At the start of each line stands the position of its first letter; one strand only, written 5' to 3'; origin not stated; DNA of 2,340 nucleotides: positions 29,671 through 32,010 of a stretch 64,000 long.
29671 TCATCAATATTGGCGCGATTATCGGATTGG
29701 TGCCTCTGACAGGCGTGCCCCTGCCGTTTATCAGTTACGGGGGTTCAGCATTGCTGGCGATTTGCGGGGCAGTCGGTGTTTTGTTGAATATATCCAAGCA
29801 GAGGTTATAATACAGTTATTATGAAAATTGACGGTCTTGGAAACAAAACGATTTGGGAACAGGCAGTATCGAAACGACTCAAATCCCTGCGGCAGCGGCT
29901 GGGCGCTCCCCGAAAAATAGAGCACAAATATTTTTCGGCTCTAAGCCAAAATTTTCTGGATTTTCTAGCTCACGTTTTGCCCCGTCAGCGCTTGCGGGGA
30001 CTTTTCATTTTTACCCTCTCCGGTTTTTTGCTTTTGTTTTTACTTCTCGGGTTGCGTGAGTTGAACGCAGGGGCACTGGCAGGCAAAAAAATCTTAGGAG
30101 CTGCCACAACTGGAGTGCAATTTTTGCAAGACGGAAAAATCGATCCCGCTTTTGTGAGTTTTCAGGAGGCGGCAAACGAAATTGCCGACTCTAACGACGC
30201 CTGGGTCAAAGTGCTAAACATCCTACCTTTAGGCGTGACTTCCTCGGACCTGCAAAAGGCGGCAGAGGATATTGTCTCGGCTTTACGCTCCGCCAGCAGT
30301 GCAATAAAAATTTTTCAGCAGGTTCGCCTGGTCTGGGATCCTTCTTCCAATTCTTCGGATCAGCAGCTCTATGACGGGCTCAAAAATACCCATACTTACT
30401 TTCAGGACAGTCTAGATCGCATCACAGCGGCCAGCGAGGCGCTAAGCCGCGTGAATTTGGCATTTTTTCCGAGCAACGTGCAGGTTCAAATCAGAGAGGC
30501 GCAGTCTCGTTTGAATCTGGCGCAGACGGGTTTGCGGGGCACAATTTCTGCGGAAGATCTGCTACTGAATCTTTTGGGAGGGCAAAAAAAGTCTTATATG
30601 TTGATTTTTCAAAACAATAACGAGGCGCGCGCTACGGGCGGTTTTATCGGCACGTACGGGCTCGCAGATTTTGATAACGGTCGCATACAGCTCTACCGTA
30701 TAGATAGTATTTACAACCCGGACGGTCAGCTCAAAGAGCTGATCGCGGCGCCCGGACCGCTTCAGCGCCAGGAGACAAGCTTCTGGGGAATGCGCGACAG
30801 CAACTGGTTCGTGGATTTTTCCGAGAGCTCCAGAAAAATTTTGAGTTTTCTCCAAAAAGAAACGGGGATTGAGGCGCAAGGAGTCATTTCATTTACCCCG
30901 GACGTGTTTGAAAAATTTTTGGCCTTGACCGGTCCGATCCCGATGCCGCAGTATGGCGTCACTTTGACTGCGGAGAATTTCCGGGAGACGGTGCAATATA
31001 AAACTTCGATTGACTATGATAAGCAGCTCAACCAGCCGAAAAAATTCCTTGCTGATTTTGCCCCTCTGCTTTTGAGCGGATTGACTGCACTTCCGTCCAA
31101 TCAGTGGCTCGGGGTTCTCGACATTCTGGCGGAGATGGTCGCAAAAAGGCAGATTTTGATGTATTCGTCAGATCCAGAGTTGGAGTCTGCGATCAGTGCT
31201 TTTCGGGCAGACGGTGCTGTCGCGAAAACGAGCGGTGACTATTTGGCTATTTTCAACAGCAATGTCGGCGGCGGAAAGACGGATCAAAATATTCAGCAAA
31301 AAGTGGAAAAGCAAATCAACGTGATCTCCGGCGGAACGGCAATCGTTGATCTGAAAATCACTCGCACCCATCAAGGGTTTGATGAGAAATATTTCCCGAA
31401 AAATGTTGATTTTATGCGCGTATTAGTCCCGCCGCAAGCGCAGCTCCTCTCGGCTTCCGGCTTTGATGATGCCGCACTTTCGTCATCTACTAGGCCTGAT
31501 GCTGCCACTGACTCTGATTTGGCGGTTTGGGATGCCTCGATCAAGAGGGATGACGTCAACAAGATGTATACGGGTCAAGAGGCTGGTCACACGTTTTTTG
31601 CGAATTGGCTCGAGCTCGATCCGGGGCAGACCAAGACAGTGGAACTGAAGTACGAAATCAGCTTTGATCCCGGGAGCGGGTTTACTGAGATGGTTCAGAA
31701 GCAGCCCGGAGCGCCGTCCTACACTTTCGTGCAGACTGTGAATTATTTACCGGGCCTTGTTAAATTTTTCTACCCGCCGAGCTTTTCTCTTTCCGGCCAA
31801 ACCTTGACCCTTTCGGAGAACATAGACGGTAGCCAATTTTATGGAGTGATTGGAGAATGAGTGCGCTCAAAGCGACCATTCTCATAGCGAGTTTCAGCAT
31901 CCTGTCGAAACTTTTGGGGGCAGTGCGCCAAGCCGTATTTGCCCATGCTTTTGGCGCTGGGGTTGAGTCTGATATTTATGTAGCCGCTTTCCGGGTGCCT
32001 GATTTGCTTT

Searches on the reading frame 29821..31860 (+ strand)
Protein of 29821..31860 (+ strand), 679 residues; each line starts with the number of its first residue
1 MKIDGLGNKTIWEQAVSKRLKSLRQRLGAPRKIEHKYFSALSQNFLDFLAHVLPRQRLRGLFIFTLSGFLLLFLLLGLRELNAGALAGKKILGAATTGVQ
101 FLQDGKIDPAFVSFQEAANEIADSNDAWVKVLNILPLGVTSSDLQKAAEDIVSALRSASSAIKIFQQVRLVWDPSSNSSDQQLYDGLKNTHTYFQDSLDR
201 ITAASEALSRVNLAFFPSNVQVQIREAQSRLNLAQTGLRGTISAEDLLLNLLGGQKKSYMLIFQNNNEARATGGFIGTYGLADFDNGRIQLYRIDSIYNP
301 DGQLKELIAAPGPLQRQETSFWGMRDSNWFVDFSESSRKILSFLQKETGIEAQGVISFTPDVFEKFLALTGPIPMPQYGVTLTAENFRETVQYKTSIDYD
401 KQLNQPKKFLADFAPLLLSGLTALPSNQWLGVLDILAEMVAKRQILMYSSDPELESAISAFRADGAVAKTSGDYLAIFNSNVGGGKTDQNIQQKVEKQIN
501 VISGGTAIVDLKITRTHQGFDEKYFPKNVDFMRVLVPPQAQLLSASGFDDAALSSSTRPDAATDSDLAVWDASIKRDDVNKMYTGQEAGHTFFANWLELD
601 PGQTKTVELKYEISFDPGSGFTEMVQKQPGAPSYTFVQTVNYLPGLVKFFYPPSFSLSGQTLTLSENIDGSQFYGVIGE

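Call 32: find_encoding_contigs(protein=window:29821-31860:+, flank=10000, max_places=1)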
Protein window:29821-31860:+ (679 aa): 4 contigs read that carry it; 1 place shown.
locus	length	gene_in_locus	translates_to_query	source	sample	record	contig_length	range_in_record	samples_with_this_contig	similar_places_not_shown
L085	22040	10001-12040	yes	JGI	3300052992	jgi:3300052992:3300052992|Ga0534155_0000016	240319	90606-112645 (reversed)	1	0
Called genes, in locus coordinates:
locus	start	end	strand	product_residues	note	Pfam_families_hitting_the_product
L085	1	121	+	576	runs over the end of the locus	PF14716:HHH_8, PF14520:HHH_5 (weak), PF14792:DNA_pol_B_palm (weak), PF14791:DNA_pol_B_thumb, PF02811:PHP (weak)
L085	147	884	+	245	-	PF18306:LDcluster4, PF03641:Lysine_decarbox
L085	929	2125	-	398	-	PF01566:Nramp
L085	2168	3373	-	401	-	PF05239:PRC (weak), PF03448:MgtE_N, PF00571:CBS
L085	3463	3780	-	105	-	PF00085:Thioredoxin, PF13098:Thioredoxin_2 (faint)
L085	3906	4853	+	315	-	PF00768:Peptidase_S11, PF13354:Beta-lactamase2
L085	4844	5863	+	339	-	PF10555:MraY_sig1 (faint), PF00953:Glycos_transf_4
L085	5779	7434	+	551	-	PF07969:Amidohydro_3, PF01979:Amidohydro_1 (weak)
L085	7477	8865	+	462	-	PF08245:Mur_ligase_M, PF02875:Mur_ligase_C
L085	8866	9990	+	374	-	PF01098:FTSW_RODA_SPOVE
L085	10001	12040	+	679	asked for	PF13196:DUF4012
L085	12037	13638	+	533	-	PF03023:MurJ, PF13440:Polysacc_synt_3 (weak), PF01554:MatE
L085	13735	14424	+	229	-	-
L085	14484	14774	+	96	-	-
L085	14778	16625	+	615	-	PF00009:GTP_EFTU, PF01926:MMR_HSR1 (weak), PF00071:Ras (weak), PF22042:EF-G_D2, PF03144:GTP_EFTU_D2, PF14492:EFG_III (faint), PF00679:EFG_C, PF06421:LepA_C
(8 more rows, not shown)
